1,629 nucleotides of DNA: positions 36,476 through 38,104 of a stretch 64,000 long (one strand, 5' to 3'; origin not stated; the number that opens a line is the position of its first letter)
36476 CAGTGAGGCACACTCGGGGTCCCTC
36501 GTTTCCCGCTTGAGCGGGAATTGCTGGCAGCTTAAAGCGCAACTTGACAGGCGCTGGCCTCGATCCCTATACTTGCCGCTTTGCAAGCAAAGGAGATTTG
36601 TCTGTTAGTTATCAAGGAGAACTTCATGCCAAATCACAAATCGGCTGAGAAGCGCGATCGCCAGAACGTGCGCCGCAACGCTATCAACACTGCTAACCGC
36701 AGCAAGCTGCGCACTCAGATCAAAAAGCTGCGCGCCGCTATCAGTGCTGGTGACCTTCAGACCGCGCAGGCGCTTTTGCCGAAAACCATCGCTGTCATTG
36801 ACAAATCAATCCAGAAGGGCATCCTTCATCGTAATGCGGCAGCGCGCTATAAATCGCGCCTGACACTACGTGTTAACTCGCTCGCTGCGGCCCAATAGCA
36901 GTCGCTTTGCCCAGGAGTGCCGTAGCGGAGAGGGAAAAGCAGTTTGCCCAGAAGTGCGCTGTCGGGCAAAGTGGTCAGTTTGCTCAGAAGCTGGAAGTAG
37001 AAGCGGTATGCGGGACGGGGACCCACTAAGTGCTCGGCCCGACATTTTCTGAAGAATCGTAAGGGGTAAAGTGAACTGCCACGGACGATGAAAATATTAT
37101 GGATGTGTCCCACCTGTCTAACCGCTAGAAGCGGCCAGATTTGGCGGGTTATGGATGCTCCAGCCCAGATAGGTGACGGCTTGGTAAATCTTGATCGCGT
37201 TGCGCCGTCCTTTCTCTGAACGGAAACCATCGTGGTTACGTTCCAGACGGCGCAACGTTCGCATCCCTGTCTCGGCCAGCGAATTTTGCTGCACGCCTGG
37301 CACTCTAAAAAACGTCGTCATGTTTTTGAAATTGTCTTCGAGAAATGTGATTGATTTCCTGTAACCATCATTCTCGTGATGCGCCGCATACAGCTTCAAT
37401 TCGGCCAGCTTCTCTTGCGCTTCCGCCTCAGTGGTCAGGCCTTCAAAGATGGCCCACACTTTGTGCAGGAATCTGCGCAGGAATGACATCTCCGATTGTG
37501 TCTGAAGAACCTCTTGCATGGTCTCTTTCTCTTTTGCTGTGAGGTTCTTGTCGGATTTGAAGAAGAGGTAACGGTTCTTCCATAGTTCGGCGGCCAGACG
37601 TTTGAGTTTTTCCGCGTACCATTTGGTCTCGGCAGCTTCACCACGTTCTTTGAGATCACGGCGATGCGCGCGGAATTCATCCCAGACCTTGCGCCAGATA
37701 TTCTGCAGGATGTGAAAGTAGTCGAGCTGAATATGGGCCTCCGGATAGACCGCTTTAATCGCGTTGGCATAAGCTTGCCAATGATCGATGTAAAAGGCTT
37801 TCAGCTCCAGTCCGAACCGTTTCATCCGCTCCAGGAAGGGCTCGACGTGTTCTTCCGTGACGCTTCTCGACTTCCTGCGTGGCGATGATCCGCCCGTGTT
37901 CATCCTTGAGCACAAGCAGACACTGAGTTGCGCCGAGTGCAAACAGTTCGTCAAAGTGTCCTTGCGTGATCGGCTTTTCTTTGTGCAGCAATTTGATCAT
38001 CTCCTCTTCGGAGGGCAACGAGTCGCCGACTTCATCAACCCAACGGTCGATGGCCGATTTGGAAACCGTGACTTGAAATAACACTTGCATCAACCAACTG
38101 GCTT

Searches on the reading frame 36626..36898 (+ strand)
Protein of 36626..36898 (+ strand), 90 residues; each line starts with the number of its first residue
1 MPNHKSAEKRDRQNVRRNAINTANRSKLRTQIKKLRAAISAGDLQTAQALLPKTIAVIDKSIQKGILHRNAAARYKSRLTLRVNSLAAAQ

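Call 33: find_encoding_contigs(protein=window:36626-36898:+, flank=10000, max_places=10)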
Protein window:36626-36898:+ (90 aa): 1 contig read that carries it; 1 place shown.
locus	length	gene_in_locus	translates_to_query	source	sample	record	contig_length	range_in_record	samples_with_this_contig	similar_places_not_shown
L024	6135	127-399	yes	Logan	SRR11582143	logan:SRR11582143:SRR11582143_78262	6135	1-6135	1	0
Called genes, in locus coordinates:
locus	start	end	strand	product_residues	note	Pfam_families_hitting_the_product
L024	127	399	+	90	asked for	PF01649:Ribosomal_S20p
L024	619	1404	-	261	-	PF01610:DDE_Tnp_ISL3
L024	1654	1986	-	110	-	-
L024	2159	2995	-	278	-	PF13369:Transglut_core2, PF13371:TPR_9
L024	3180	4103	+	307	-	PF01619:Pro_dh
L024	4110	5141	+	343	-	PF05544:Pro_racemase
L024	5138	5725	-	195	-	PF00857:Isochorismatase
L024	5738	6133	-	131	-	?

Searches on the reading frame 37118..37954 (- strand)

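Call 23: search_protein_families(library=pfam, proteins=[window:37118-37954:-], max_evalue=0.01)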
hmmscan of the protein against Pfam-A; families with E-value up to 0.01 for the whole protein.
window:37118-37954:- (278 aa): 3 families
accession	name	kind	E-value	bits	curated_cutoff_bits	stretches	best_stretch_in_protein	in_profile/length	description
PF01610.23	DDE_Tnp_ISL3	-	1.1e-17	65.1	23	1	33-246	36-232/240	Transposase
PF00872.24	Transposase_mut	-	7.8e-05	22.2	21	0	39-129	213-304/379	Transposase, Mutator family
PF10551.15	MULE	-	0.00061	20.6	27.6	1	50-85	64-99/99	MULE transposase domain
